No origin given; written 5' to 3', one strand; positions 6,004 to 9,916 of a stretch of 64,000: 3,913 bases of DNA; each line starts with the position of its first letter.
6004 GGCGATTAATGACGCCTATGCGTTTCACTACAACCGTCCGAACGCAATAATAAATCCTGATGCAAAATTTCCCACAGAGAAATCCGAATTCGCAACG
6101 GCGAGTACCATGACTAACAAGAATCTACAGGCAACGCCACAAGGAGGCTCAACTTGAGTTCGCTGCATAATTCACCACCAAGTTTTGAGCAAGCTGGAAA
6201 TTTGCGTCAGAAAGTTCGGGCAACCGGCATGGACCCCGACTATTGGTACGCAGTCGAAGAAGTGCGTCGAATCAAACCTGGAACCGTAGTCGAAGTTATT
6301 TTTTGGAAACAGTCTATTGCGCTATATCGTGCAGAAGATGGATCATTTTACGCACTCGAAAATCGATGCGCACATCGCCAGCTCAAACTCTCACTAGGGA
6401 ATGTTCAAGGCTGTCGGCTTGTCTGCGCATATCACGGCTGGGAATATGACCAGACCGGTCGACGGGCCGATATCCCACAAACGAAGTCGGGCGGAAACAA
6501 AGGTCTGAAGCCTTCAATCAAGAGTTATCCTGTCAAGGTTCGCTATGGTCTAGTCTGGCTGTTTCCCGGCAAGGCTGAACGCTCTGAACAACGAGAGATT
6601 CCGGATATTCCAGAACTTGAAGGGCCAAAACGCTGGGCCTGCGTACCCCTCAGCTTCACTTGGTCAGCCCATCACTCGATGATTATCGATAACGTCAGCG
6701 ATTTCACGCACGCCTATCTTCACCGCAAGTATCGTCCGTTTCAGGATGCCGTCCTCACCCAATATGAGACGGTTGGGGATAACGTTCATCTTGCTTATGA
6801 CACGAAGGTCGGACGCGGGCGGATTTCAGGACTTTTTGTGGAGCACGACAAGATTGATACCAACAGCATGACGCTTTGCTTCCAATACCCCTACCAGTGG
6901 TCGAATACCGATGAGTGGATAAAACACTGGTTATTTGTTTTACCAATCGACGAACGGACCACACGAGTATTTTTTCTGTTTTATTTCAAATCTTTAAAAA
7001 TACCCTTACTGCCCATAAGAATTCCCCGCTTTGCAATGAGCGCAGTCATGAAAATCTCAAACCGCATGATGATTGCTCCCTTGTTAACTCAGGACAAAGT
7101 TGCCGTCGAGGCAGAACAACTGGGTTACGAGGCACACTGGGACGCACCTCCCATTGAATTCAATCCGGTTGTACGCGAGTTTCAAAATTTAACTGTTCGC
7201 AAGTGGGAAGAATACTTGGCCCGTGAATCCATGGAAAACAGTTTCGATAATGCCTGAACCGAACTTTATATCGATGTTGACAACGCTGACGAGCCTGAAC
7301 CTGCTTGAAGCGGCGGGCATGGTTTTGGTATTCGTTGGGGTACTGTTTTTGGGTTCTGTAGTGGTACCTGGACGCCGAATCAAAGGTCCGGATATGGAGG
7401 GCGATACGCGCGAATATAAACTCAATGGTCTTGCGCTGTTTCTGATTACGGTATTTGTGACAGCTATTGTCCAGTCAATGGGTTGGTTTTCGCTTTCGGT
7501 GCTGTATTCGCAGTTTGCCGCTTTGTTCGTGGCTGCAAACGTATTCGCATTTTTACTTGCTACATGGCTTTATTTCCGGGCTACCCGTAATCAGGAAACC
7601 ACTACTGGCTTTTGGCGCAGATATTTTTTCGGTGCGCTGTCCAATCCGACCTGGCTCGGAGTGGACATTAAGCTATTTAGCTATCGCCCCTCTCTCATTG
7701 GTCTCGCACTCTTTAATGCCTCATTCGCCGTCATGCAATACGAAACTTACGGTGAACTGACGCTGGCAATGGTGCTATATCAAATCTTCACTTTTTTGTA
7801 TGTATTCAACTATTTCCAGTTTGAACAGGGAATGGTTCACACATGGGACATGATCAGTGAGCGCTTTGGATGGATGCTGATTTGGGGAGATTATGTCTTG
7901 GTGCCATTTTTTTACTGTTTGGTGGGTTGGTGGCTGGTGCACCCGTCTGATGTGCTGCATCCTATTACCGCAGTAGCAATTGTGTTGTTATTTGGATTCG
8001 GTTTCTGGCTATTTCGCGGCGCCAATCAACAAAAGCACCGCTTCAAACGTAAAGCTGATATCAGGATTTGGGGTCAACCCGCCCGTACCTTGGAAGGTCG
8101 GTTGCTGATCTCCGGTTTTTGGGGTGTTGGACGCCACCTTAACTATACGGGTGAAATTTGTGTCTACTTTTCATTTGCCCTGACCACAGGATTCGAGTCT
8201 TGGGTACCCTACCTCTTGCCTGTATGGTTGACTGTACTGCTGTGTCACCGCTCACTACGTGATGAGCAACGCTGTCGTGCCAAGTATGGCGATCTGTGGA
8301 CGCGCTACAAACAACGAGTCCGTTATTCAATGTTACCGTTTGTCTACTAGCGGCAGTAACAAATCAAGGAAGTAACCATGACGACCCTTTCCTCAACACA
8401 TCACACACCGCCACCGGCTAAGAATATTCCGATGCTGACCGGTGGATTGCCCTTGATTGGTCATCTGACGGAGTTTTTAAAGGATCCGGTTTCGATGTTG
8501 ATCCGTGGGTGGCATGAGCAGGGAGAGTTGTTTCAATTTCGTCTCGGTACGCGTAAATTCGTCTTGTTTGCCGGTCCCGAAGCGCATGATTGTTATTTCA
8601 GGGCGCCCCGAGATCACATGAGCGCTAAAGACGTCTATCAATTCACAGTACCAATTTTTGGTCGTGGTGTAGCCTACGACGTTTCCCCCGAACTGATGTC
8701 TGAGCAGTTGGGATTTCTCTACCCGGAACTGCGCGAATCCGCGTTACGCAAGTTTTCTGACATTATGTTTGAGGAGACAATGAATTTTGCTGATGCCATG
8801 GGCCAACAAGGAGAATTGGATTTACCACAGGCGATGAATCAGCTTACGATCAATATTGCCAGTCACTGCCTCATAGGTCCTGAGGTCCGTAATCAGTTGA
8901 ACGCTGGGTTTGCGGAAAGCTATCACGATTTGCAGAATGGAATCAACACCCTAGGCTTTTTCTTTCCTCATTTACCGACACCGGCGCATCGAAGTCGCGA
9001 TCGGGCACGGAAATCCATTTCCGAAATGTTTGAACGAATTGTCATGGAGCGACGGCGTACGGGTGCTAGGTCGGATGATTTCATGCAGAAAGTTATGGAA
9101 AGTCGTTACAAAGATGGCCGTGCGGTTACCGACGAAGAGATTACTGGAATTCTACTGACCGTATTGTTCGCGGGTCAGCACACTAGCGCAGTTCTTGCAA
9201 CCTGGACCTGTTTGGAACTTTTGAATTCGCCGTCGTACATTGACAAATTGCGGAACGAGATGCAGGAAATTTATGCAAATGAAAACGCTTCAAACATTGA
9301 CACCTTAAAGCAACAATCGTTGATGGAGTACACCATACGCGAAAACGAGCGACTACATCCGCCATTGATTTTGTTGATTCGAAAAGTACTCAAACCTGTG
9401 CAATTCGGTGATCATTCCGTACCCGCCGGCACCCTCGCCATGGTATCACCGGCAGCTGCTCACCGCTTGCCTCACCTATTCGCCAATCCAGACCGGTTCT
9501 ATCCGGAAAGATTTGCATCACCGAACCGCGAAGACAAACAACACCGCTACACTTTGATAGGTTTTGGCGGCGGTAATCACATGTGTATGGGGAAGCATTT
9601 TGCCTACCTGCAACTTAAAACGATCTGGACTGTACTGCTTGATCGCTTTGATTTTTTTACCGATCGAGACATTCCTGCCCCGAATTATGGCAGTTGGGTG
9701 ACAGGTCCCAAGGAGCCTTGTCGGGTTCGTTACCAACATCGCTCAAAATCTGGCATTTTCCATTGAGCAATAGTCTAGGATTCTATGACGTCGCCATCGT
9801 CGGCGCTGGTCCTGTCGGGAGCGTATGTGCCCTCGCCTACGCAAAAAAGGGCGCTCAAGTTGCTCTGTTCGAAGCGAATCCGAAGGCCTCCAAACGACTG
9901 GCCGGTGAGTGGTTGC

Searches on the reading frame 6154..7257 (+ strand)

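Call 7: search_protein_families(library=pfam, proteins=[window:6154-7257:+], max_evalue=0.001)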
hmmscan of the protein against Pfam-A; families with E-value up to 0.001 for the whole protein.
window:6154-7257:+ (367 aa): 4 families
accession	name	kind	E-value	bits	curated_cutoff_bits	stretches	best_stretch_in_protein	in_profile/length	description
PF00355.32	Rieske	-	1.8e-22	79.5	20.3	1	31-126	2-88/88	Rieske [2Fe-2S] domain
PF19112.6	VanA_C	-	9.5e-17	62.2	23.5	1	170-357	1-192/193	Vanillate O-demethylase oxygenase C-terminal domain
PF13806.12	Rieske_2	-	0.00011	22.5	27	1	31-135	2-102/104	Rieske-like [2Fe-2S] domain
PF19298.5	KshA_C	-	0.00096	19.7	23.3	0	134-279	1-146/207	3-Ketosteroid 9alpha-hydroxylase C-terminal domain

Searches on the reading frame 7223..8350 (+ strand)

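Call 7: search_protein_families(library=pfam, proteins=[window:7223-8350:+], max_evalue=0.001)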
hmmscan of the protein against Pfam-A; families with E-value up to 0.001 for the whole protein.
window:7223-8350:+ (375 aa): 2 families
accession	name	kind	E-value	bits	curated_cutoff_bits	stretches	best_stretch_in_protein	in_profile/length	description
PF01222.22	ERG4_ERG24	-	1.3e-74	252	27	1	32-375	72-432/432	Ergosterol biosynthesis ERG4/ERG24 family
PF06966.17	DUF1295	-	2.7e-08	34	20.4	1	241-365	113-234/235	Protein of unknown function (DUF1295)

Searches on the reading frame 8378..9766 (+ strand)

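Call 7: search_protein_families(library=pfam, proteins=[window:8378-9766:+], max_evalue=0.001)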
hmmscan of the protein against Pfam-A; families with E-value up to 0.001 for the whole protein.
window:8378-9766:+ (462 aa): 1 family
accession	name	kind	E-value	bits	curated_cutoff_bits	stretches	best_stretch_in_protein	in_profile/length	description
PF00067.27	p450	-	1.8e-61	208.8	22.8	1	23-436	6-446/462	Cytochrome P450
